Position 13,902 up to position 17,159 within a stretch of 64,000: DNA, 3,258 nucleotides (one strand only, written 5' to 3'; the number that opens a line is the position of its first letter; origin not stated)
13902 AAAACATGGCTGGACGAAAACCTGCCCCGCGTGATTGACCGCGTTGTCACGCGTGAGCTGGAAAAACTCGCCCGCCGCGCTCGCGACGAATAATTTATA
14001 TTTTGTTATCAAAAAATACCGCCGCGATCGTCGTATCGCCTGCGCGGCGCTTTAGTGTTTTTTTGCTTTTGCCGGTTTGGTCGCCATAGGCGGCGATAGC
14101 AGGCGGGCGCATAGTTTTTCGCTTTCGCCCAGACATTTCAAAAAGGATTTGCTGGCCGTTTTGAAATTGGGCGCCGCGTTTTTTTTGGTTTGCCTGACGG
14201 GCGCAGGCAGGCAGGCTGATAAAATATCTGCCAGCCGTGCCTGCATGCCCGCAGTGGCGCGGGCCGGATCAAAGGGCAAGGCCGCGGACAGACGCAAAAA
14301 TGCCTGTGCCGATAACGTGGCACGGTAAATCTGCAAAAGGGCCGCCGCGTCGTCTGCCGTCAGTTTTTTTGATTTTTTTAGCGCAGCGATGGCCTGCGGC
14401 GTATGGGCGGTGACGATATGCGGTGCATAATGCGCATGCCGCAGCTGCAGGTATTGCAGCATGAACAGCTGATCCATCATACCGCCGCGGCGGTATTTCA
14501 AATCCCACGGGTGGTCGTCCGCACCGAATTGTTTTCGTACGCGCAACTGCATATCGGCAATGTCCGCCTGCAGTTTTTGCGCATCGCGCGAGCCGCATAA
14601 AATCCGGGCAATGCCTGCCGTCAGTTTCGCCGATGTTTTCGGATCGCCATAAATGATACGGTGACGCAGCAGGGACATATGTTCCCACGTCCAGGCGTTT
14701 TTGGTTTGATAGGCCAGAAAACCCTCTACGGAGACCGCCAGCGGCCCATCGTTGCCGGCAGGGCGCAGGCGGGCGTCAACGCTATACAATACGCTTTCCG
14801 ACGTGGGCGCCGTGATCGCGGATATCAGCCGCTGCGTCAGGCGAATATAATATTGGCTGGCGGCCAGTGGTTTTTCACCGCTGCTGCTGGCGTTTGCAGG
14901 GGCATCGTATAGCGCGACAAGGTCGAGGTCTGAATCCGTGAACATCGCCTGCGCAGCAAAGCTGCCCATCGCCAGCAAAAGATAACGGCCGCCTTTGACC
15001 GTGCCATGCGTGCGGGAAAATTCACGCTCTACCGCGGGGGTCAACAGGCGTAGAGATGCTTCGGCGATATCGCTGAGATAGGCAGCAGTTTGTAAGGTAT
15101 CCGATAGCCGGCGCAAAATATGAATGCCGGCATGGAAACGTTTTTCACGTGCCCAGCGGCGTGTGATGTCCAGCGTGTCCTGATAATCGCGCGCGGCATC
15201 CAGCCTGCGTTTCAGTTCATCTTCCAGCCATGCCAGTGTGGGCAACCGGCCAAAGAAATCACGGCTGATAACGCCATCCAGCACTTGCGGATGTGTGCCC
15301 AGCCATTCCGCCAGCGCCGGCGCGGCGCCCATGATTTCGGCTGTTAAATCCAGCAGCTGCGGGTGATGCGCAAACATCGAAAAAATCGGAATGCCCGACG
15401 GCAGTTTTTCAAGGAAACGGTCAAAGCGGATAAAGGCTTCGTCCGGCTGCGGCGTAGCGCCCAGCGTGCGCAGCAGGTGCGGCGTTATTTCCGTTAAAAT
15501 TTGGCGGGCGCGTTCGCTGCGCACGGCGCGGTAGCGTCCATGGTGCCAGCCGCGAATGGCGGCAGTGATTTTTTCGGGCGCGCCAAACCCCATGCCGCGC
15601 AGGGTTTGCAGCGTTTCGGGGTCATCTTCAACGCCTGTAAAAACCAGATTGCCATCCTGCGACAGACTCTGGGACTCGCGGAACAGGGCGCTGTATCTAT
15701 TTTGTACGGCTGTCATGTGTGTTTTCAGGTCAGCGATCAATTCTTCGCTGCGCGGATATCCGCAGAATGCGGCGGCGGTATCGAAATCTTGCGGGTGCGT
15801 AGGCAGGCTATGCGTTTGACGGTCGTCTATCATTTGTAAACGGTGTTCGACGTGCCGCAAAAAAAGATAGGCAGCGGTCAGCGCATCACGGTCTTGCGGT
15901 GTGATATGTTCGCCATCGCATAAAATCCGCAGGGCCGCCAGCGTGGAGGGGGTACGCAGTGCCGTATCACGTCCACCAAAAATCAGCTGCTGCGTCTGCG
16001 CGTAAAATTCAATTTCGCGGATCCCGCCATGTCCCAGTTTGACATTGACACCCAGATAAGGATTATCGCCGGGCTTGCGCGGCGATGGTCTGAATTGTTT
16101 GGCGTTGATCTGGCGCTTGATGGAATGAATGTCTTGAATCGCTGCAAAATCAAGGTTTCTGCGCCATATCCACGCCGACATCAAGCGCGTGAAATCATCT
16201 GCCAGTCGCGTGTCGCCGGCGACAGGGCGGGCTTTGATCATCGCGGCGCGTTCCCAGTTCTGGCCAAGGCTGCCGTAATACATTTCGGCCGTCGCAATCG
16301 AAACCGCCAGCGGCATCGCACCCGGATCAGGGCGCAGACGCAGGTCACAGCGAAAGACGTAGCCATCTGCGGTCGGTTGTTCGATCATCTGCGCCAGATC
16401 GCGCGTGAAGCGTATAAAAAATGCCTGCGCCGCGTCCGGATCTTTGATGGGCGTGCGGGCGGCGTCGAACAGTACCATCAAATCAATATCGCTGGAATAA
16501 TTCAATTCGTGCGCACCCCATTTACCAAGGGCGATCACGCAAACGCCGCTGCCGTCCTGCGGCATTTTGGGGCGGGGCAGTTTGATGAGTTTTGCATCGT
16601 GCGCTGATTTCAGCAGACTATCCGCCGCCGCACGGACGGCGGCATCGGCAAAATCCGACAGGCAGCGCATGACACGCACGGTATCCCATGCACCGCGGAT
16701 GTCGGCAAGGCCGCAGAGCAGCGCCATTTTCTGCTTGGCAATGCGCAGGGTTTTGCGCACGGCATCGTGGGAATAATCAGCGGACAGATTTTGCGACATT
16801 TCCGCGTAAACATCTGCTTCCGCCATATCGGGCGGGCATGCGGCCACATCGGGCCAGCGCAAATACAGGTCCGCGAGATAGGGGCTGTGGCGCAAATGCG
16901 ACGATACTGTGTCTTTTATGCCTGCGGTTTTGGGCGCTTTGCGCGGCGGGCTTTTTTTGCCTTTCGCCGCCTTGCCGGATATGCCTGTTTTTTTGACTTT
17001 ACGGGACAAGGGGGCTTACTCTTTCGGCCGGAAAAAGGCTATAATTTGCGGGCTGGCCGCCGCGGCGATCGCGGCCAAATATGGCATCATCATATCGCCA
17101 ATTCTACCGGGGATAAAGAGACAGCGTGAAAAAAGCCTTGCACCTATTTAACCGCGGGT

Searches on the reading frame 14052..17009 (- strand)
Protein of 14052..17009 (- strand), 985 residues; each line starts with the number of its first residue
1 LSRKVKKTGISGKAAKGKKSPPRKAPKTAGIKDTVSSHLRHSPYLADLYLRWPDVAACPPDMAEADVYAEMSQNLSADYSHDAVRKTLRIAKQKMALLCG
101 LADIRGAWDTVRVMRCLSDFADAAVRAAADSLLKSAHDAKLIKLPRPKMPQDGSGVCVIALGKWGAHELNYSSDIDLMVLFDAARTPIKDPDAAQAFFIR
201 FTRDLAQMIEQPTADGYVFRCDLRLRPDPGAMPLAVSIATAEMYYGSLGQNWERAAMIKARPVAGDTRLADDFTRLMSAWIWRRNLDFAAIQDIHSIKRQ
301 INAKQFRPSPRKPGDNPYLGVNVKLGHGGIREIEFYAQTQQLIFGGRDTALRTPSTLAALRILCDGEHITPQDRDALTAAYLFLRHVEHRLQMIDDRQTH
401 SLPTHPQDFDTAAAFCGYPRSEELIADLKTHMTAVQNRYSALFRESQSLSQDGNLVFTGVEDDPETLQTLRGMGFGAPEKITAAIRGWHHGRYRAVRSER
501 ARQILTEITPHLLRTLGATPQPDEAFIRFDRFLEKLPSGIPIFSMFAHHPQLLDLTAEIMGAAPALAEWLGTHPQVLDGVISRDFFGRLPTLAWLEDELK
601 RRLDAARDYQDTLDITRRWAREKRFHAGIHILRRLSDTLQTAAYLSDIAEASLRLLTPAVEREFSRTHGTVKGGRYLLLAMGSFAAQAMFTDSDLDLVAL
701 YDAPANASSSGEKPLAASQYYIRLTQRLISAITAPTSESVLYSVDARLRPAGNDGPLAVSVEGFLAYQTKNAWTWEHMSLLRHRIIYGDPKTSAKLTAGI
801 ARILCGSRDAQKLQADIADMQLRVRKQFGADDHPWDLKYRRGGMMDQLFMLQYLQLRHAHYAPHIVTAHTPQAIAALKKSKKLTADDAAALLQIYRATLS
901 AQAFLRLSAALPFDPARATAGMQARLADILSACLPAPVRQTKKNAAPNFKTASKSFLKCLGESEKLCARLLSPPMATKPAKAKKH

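Call 72: search_protein_families(library=pfam, proteins=[window:14052-17009:-], max_evalue=0.00001)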
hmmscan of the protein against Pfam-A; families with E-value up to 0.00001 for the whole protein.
window:14052-17009:- (985 aa): 2 families
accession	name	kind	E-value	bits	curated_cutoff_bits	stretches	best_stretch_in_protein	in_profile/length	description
PF03710.21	GlnE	-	4.4e-97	324.8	24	2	34-274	13-250/252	Glutamate-ammonia ligase adenylyltransferase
PF08335.16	GlnD_UR_UTase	-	3.1e-32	112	21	1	313-443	18-141/141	GlnD PII-uridylyltransferase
